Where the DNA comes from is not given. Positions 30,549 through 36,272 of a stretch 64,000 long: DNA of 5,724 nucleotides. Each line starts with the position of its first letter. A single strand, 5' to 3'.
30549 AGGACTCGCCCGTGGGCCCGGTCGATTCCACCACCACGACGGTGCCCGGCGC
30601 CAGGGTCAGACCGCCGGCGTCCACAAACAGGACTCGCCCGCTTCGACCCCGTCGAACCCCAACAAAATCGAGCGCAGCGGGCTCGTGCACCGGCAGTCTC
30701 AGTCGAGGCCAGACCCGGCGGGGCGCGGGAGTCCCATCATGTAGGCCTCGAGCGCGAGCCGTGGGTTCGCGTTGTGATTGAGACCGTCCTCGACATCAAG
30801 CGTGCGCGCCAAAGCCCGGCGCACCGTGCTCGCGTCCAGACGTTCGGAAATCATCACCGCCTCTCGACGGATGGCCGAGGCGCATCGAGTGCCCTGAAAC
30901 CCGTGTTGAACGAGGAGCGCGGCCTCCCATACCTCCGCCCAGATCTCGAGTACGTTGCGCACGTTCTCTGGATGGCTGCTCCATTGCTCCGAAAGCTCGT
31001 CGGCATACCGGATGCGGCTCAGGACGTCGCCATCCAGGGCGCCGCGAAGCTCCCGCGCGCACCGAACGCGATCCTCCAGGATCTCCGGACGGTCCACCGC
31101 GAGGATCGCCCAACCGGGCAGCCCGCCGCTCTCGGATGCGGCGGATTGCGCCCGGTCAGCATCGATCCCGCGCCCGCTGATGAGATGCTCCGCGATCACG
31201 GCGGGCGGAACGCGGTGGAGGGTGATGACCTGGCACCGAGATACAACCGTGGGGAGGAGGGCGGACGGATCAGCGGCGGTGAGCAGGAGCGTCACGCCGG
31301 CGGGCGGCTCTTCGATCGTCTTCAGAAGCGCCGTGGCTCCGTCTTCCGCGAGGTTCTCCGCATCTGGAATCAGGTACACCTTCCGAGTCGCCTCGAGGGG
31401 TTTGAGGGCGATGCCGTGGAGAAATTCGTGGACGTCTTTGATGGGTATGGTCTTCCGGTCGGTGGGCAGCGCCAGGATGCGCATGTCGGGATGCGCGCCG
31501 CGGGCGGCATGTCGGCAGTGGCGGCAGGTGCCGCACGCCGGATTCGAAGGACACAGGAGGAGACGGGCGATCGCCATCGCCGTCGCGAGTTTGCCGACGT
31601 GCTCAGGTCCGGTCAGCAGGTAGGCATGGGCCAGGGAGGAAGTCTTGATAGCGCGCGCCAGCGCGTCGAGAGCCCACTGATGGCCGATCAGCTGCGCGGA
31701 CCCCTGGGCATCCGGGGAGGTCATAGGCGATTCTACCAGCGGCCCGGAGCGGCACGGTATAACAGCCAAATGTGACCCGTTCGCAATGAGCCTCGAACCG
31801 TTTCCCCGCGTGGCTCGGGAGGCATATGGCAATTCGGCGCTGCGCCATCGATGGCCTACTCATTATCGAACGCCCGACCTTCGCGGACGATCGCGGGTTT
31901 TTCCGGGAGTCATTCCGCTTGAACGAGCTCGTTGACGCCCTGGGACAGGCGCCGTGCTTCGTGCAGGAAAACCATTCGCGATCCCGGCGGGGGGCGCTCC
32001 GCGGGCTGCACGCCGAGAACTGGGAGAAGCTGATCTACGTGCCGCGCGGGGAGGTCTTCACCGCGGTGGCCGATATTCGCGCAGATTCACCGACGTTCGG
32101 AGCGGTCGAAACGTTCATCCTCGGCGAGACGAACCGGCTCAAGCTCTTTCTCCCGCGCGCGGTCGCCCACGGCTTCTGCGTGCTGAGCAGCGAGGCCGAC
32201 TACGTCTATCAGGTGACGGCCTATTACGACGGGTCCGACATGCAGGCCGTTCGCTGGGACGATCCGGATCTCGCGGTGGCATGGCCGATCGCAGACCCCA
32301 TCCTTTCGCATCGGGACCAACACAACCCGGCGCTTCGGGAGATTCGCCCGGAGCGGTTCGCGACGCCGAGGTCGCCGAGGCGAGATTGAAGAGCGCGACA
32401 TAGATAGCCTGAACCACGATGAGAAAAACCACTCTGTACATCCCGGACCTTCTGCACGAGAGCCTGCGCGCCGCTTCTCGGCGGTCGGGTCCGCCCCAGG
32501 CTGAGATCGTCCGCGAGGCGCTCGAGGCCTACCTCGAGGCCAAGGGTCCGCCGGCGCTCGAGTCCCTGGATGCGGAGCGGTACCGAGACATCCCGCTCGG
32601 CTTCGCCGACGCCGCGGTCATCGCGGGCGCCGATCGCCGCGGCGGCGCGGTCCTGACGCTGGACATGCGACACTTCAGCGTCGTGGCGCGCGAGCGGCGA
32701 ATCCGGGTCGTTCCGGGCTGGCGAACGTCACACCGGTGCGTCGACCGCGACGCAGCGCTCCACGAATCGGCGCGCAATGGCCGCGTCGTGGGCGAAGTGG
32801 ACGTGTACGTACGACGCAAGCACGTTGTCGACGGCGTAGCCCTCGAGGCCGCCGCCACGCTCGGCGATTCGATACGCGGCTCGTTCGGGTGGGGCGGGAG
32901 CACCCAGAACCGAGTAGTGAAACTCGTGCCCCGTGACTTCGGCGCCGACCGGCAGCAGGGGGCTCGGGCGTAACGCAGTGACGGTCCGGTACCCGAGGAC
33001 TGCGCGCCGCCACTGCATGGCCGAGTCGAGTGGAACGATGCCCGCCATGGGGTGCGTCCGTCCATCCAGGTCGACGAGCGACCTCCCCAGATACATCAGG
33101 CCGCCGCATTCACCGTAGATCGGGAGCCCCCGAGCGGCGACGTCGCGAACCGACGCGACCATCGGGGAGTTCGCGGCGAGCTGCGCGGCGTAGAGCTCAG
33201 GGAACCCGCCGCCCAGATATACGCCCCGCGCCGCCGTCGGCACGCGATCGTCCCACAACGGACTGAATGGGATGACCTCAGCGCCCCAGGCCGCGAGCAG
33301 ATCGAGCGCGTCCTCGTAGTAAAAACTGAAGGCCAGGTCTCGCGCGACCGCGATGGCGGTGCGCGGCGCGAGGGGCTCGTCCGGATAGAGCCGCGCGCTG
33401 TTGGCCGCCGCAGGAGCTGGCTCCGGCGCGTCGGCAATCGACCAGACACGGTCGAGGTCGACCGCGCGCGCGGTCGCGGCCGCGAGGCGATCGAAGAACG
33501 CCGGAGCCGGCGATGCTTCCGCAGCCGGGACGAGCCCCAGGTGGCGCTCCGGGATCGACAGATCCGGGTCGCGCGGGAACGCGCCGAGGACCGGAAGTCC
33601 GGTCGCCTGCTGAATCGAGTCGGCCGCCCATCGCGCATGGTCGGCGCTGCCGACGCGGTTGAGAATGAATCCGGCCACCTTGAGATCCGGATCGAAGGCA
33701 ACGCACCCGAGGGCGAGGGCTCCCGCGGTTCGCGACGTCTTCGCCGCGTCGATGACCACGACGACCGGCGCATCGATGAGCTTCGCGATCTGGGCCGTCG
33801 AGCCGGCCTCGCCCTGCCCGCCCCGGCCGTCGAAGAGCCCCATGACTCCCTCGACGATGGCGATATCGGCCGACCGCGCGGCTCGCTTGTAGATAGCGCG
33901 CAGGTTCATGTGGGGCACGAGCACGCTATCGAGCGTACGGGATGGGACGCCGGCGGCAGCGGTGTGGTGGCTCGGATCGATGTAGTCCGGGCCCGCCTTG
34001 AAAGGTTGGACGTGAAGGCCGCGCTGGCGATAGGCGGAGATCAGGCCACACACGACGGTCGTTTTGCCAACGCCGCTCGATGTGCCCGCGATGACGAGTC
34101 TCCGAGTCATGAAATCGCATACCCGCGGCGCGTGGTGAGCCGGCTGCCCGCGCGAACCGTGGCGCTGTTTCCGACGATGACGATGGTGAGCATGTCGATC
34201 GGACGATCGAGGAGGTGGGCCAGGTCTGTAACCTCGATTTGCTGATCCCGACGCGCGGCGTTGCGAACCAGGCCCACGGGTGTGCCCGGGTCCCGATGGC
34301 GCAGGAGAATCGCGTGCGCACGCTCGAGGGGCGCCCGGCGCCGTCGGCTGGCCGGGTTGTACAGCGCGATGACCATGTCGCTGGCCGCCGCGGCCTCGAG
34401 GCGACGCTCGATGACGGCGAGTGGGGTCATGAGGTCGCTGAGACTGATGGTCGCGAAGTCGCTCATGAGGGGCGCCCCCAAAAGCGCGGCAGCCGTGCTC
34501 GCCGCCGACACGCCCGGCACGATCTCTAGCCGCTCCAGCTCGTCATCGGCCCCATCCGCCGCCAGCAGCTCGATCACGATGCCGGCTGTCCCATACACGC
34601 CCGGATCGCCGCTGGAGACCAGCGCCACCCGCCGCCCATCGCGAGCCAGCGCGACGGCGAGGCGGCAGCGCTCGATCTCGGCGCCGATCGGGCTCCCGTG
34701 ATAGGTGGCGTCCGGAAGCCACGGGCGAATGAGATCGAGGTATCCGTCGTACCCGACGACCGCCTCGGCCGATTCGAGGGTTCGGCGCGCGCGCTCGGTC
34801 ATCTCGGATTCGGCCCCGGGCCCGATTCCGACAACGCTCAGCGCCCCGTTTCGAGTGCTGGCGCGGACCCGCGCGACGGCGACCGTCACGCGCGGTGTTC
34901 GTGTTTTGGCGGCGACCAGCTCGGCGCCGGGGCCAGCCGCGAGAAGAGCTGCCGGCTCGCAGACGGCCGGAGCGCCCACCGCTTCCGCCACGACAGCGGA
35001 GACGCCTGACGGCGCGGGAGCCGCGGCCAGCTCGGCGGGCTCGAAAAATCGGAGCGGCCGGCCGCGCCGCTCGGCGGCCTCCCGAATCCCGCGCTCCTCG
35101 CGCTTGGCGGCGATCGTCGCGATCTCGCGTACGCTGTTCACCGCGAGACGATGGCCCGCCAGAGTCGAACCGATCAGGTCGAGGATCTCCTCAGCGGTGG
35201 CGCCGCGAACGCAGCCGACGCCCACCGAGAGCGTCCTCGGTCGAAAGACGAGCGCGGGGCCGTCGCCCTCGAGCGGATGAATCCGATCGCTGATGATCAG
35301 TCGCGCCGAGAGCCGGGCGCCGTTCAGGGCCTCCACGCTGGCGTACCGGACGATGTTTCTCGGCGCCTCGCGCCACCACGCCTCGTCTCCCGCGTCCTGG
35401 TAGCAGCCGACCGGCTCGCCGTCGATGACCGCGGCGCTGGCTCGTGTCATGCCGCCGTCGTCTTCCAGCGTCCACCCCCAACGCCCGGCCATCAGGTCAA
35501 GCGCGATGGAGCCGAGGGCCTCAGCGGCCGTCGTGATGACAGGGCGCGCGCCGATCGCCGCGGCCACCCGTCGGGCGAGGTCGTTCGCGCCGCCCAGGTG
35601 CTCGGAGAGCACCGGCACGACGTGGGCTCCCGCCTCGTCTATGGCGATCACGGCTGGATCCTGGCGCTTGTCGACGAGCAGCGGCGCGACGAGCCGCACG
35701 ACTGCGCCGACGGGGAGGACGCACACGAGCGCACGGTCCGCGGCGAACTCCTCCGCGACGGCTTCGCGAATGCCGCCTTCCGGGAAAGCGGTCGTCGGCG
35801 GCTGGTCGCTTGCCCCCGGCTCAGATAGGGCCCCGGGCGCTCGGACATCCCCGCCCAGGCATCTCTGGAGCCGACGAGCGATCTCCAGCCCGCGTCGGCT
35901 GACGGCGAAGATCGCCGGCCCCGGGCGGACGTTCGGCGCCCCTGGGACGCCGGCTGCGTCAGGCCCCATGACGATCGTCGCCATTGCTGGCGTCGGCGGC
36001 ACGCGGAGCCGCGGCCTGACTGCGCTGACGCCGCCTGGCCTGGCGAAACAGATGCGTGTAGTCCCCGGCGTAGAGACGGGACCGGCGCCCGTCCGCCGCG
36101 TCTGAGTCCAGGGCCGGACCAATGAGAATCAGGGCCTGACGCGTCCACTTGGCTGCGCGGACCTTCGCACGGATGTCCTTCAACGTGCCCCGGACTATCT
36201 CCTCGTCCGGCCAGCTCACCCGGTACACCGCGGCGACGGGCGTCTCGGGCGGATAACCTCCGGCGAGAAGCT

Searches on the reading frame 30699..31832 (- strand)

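Call 44: search_protein_families(library=pfam, proteins=[window:30699-31832:-], max_evalue=0.00001)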
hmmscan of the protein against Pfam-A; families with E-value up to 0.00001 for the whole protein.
window:30699-31832:- (377 aa): 1 family
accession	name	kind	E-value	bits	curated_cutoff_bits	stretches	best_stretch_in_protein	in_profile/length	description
PF13177.12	DNA_pol3_delta2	-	3.6e-42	144.5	27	1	52-207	3-159/161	DNA polymerase III, delta subunit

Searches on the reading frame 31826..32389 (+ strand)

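Call 44: search_protein_families(library=pfam, proteins=[window:31826-32389:+], max_evalue=0.00001)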
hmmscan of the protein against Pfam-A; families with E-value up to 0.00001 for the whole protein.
window:31826-32389:+ (187 aa): 1 family
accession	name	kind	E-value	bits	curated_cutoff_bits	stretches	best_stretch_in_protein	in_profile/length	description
PF00908.23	dTDP_sugar_isom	-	1.8e-51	174.6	27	1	6-172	2-168/168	dTDP-4-dehydrorhamnose 3,5-epimerase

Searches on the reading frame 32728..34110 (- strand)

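Call 44: search_protein_families(library=pfam, proteins=[window:32728-34110:-], max_evalue=0.00001)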
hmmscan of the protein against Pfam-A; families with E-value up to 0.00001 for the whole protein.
window:32728-34110:- (460 aa): 3 families
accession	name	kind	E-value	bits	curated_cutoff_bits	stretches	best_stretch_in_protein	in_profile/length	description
PF07685.20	GATase_3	-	3.8e-37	128.3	27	1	253-443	2-195/196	CobB/CobQ-like glutamine amidotransferase domain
PF01656.29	CbiA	-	3.2e-19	69.6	25.4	1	5-191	1-123/125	CobQ/CobB/MinD/ParA nucleotide binding domain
PF13500.12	AAA_26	-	2e-17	64.2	27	1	3-185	1-195/198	AAA domain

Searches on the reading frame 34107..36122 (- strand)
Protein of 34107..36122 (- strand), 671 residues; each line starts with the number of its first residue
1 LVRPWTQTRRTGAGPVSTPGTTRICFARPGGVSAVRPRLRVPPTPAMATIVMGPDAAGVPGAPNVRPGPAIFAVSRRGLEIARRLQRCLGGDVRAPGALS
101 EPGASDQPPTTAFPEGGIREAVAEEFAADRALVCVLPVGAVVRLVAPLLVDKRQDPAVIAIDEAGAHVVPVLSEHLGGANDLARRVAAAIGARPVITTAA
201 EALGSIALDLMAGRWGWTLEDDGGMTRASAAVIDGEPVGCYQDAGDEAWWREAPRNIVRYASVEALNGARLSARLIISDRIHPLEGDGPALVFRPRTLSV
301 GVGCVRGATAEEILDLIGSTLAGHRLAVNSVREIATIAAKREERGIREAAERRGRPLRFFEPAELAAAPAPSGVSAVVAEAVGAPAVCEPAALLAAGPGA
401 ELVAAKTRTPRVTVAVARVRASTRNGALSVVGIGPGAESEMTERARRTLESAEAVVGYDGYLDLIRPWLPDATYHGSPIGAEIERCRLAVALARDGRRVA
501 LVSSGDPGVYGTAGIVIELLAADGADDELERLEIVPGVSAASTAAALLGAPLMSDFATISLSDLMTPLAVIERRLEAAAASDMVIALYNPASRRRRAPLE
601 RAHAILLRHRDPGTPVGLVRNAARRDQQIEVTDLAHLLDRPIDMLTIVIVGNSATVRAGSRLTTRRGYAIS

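Call 44: search_protein_families(library=pfam, proteins=[window:34107-36122:-], max_evalue=0.00001)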
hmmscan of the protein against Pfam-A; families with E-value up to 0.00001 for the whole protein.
window:34107-36122:- (671 aa): 4 families
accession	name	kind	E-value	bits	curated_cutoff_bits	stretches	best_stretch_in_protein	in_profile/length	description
PF00590.25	TP_methylase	-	1.7e-38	133.2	27.8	1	428-637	2-211/212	Tetrapyrrole (Corrin/Porphyrin) Methylases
PF11760.13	CbiG_N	-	1.2e-30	105.8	25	1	121-200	2-81/82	Cobalamin synthesis G N-terminal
PF01890.21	CbiG_C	-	8.4e-30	104.1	27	1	298-417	1-117/117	Cobalamin synthesis G C-terminus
PF11761.13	CbiG_mid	-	1e-11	45.3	22.7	1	206-295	1-88/88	Cobalamin biosynthesis central region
